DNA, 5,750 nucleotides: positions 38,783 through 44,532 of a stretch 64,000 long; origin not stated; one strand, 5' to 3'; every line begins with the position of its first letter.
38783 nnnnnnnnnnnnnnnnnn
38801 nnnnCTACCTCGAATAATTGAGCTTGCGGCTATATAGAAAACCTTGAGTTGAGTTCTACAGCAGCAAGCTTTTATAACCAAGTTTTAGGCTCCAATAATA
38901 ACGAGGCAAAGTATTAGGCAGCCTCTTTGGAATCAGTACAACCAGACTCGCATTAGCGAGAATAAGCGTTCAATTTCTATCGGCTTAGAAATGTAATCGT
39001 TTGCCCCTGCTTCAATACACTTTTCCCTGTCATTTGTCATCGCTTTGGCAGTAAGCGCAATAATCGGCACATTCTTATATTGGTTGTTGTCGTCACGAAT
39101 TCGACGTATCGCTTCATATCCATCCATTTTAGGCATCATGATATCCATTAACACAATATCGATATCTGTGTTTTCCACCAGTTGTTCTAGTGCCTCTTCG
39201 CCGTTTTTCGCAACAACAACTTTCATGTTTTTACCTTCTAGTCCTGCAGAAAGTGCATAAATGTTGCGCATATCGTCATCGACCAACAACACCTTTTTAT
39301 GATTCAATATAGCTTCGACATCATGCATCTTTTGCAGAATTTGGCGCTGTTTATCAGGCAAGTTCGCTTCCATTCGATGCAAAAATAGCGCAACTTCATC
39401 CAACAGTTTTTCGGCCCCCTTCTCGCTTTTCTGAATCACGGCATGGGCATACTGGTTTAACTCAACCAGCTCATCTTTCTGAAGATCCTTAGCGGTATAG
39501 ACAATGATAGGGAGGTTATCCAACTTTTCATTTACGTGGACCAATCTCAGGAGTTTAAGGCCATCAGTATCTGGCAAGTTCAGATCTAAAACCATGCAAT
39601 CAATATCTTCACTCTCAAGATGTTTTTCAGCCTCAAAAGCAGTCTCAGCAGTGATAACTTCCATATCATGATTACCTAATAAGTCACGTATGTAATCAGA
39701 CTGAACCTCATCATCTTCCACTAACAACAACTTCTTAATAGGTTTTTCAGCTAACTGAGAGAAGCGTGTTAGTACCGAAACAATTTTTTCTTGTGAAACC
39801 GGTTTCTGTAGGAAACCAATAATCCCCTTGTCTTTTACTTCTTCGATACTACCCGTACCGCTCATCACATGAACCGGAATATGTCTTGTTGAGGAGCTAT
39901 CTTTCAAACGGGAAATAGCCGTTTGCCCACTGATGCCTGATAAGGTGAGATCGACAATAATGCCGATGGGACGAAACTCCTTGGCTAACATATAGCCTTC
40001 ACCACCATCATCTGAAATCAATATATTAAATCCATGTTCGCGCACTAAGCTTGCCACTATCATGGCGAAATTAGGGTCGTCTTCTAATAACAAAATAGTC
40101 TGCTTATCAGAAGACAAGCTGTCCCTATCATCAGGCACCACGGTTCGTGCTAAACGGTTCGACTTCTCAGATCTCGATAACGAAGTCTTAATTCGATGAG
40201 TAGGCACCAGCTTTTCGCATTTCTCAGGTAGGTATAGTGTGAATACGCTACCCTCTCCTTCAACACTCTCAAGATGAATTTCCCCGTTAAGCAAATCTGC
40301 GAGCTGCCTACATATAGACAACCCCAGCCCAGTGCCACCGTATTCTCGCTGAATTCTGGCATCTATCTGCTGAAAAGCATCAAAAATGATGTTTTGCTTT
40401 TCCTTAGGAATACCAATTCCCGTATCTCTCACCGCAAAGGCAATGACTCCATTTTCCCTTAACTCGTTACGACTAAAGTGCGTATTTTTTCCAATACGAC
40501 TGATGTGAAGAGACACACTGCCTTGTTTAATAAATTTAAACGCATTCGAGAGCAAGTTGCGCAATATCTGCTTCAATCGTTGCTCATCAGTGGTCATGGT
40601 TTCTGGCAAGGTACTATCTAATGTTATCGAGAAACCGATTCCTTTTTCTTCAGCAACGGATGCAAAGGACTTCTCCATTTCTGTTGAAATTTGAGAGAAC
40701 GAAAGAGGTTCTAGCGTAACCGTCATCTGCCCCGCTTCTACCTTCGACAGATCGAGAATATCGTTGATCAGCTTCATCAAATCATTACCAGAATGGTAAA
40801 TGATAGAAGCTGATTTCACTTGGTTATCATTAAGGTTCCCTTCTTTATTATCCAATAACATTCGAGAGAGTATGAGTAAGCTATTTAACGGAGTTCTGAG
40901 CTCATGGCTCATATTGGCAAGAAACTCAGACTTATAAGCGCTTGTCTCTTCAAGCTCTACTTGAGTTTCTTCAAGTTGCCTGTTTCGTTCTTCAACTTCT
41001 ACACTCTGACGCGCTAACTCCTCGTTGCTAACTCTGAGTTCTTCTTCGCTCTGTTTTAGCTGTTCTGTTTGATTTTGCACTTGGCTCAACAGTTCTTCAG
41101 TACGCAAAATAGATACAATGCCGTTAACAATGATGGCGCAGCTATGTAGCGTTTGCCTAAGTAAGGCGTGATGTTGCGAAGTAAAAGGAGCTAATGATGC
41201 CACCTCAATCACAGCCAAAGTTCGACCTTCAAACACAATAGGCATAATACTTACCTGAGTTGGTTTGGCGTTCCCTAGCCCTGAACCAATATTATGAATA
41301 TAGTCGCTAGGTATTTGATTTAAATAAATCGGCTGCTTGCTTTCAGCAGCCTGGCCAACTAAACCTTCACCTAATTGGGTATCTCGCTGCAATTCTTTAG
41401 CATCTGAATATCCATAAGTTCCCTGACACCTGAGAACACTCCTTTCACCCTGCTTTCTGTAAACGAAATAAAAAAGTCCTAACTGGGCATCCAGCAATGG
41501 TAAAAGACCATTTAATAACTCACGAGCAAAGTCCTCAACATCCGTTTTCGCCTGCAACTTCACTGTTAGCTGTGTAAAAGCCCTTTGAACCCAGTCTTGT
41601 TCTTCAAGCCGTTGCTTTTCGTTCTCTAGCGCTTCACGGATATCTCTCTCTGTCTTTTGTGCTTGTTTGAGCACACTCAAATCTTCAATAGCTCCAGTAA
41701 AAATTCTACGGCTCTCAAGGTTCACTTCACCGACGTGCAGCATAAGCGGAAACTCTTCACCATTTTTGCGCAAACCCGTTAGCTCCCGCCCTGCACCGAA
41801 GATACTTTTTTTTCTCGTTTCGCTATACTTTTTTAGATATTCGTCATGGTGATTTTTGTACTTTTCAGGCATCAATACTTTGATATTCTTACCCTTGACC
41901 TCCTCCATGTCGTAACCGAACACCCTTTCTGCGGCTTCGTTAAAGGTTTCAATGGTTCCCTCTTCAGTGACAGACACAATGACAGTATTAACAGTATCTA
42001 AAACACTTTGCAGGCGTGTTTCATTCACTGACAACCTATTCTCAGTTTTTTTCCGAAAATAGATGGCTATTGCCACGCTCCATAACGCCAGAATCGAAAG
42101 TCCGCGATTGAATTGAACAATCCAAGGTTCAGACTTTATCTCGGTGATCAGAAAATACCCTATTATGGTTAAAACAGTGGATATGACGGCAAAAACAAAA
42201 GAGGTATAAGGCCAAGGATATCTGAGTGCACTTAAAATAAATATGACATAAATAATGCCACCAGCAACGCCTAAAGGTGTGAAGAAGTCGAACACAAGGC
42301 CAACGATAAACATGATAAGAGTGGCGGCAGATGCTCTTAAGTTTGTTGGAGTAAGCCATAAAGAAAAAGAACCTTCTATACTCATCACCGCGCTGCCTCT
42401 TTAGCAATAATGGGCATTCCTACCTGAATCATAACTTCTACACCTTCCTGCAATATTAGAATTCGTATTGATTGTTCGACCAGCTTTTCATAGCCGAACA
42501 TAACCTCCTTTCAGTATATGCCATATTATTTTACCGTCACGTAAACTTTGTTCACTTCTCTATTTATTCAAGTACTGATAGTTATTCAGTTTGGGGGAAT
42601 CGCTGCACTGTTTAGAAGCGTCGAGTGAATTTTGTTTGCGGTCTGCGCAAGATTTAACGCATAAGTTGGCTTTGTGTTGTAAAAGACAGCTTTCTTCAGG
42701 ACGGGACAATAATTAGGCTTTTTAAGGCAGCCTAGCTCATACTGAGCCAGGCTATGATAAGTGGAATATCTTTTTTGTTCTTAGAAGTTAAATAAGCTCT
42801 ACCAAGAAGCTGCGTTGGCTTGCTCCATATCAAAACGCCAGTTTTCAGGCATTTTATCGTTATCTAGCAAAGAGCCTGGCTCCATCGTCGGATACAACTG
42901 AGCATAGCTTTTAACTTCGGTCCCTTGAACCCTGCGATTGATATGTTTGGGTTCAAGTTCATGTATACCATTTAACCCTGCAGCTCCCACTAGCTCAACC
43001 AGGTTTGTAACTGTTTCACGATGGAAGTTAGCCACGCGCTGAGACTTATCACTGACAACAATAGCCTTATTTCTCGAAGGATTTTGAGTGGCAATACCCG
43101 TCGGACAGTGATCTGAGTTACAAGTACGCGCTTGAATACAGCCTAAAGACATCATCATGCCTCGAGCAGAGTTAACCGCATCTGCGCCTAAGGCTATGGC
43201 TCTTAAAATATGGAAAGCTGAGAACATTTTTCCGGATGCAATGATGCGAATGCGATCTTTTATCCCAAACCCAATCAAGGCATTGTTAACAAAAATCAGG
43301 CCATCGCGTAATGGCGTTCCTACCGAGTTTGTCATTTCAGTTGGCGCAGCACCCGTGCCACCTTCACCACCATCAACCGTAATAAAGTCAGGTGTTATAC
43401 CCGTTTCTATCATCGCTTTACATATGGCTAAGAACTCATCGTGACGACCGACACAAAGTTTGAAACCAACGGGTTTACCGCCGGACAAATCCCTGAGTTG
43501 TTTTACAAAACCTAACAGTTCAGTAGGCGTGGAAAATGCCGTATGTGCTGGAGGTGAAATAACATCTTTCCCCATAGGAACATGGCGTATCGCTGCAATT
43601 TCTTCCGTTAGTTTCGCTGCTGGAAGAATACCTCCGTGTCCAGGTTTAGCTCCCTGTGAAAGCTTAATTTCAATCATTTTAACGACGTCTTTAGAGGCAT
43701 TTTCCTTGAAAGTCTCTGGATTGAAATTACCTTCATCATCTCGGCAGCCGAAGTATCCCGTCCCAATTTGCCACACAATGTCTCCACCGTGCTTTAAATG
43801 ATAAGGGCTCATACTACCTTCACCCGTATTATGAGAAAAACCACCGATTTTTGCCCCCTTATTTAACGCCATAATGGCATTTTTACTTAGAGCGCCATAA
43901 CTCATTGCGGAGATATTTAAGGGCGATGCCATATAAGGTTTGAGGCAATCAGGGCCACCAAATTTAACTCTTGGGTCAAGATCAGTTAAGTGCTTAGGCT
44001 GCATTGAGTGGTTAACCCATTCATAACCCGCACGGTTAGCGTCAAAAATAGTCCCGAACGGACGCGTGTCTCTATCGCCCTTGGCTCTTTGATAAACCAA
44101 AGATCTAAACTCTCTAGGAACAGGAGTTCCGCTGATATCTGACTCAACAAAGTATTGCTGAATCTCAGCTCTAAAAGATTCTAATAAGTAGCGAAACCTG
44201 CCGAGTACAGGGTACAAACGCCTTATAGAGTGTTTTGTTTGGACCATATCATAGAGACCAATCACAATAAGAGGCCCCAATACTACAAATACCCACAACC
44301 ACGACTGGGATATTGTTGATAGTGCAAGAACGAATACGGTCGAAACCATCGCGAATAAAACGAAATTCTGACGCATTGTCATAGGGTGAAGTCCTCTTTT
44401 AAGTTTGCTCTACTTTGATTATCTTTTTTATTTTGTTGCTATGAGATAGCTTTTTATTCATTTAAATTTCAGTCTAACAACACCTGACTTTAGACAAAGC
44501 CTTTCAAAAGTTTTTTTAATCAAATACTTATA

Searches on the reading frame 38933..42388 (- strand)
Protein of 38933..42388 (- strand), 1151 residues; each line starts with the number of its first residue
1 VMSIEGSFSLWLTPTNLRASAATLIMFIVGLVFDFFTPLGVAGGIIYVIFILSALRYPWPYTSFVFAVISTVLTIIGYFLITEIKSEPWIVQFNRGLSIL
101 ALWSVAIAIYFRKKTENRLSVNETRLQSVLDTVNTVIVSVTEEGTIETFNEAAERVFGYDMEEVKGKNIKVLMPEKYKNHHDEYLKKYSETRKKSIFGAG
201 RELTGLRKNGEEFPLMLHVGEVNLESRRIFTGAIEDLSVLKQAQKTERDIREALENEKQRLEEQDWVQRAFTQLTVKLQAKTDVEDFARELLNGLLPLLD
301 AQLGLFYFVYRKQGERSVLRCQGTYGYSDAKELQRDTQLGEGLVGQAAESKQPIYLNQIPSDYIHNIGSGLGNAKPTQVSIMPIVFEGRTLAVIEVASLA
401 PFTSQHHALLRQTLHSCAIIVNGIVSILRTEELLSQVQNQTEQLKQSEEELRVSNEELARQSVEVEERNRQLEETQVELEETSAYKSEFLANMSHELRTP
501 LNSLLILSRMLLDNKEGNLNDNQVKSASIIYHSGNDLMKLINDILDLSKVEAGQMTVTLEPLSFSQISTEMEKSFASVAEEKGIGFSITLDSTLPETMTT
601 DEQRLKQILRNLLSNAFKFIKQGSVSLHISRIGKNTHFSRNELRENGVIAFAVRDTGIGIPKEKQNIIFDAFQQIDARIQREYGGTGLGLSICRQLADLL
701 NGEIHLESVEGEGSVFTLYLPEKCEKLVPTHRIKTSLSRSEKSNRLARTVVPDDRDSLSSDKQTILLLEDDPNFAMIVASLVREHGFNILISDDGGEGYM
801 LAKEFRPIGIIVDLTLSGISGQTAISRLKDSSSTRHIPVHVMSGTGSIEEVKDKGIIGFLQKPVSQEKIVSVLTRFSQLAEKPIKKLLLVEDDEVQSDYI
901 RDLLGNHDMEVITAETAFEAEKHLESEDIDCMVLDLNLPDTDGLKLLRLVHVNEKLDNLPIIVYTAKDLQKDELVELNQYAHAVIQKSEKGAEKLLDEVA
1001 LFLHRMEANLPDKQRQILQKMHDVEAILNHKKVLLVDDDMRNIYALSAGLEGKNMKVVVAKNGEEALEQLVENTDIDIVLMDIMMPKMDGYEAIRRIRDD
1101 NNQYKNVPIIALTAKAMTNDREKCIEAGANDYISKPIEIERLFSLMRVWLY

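Call 7: search_protein_families(library=pfam, proteins=[window:38933-42388:-], max_evalue=0.01)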
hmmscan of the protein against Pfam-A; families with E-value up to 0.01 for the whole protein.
window:38933-42388:- (1151 aa): 14 families
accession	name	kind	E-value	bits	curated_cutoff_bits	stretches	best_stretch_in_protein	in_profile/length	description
PF00072.30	Response_reg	-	2.9e-61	205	30.2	3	1033-1145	1-109/111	Response regulator receiver domain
PF02518.31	HATPase_c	-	1.1e-27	97.1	26.4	1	600-722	1-109/111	Histidine kinase-, DNA gyrase B-, and HSP90-like ATPase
PF00512.31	HisKA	-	1.9e-18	66.7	26.9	1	486-553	2-66/66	His Kinase A (phospho-acceptor) domain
PF13185.12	GAF_2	-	1.7e-17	64.3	28.6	1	282-421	2-135/136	GAF domain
PF13426.13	PAS_9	-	1.3e-12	48.3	27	1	137-238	5-102/103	PAS domain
PF00989.32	PAS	-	5.1e-10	39.8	22.6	1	125-231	2-107/113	PAS fold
PF01590.32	GAF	-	8.3e-08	33.3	22.4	1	283-419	1-131/133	GAF domain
PF03709.21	OKR_DC_1_N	-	3.1e-07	31.1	29.3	0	900-994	9-99/111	Orn/Lys/Arg decarboxylase, N-terminal domain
PF13188.13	PAS_8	-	1.8e-05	24.9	21.8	1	125-175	2-49/65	PAS domain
PF23198.2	PDE8A_N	-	0.00033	21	29.6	1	1050-1126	30-108/147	PDE8A-like, N-terminal domain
PF20274.4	cREC_REC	-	0.0004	21.4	27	0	1038-1110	6-69/88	Cyclic-phosphate processing Receiver domain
PF24820.1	Diguanyl_cycl_sensor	-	0.00043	20.6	28.1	1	133-212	5-86/109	Diguanylate cyclase-like sensor domain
PF21155.3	VpsT-like_REC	-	0.0012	19.4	27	0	890-994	2-114/124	VpsT-like, receiver domain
PF22563.2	iREC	-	0.0058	17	27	0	922-982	40-105/115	Inactive Receiver domain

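Call 8: search_protein_families(library=ncbifam, proteins=[window:38933-42388:-], max_evalue=0.01)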
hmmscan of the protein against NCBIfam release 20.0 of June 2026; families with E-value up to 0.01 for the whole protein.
window:38933-42388:- (1151 aa): 166 families (the best 25 are shown)
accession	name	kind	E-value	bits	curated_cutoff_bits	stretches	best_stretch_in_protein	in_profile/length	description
TIGR02956.1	TMAO_torS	equivalog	2.8e-106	356.7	676.5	3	437-875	422-818/967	TMAO reductase system sensor histidine kinase/response regulator TorS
NF038297.2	hybrid_HK_HrmK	equivalog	4.8e-106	355.8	725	3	429-875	177-606/607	hybrid histidine kinase/response regulator HrmK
NF008318.0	PRK11107.1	equivalog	6.5e-103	345.5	890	4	465-735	272-531/920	two-component sensor histidine kinase BarA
NF041947.1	LuxQ_Vibrio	equivalog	1.6e-94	317.4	1200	3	467-833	453-793/843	quorum-sensing autoinducer 2 sensor kinase/phosphatase LuxQ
NF011874.0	PRK15347.1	equivalog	3.7e-88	296.6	852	3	462-737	374-627/921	two component system sensor kinase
NF008302.0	PRK11091.1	equivalog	1.1e-85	288.4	838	3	474-881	271-647/779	aerobic respiration two-component sensor histidine kinase ArcB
NF045901.1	HisKinLetSLeg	equivalog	4.2e-83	279.8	1650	4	442-727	249-521/906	two-component system sensor histidine kinase LetS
NF008099.0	PRK10841.1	equivalog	3.4e-78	263.4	920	3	463-722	444-690/949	two-component system sensor histidine kinase RcsC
NF047465.1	hybrid_HK_LvrA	exception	2.1e-65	221.2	1200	2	430-879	146-586/819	hybrid histidine kinase/response regulator LvrA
NF041832.1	near_NosP_CTERM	subfamily_domain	8.7e-60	202.7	400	3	483-874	4-367/370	NahK/ErcS family hybrid sensor histidine kinase/response regulator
NF047874.1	MASE3_PAS_HK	subfamily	2e-57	195.4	560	2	464-726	380-629/655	MASE3 domain-containing sensor histidine kinase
NF008543.0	PRK11466.1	equivalog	8.9e-57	192.6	982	3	441-881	402-802/914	TMAO reductase system sensor histidine kinase/response regulator TorS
NF046044.1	PnpS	equivalog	1.6e-55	188.7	400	2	424-721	100-390/390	two-component system histidine kinase PnpS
NF007420.1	PRK09959.1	equivalog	8.5e-51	172.6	1995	2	481-735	707-949/1197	acid-sensing system histidine kinase EvgS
NF041880.1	EPS_EpsF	equivalog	9.7e-51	172.8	900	3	479-721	267-492/492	response regulator EpsF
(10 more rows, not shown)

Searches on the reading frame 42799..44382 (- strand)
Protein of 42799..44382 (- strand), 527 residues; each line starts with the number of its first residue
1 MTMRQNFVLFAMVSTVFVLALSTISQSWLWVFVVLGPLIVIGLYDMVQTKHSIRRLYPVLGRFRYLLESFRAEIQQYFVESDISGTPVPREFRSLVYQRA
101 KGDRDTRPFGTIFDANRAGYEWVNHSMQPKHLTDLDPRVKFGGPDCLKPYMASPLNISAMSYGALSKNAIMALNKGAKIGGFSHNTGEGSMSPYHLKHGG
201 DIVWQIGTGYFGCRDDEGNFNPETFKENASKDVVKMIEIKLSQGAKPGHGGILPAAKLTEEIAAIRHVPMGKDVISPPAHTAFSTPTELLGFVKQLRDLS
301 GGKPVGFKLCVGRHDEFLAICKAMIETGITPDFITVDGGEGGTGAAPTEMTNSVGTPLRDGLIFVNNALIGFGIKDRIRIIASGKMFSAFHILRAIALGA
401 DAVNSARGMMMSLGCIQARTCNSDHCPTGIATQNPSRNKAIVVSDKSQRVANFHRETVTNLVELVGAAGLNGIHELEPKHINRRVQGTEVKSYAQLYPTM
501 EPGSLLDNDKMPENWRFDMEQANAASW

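Call 7: search_protein_families(library=pfam, proteins=[window:42799-44382:-], max_evalue=0.01)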
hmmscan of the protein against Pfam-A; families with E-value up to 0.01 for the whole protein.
window:42799-44382:- (527 aa): 2 families
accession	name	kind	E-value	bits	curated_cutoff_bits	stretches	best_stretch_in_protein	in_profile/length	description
PF01645.23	Glu_synthase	-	2.1e-86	290.9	20.4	1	150-470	64-368/369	Conserved region in glutamate synthase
PF01070.24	FMN_dh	-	0.0014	18.1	24.9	1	375-415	271-311/350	FMN-dependent dehydrogenase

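Call 8: search_protein_families(library=ncbifam, proteins=[window:42799-44382:-], max_evalue=0.01)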
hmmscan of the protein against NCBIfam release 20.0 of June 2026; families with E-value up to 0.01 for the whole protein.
window:42799-44382:- (527 aa): 2 families
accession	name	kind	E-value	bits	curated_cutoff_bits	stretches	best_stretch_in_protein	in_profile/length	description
NF008730.0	PRK11750.1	equivalog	8.7e-39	132.7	1047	1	157-476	863-1165/1490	glutamate synthase large subunit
TIGR02151.1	IPP_isom_2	equivalog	0.00044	19.3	281.3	1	374-411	256-293/338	type 2 isopentenyl-diphosphate Delta-isomerase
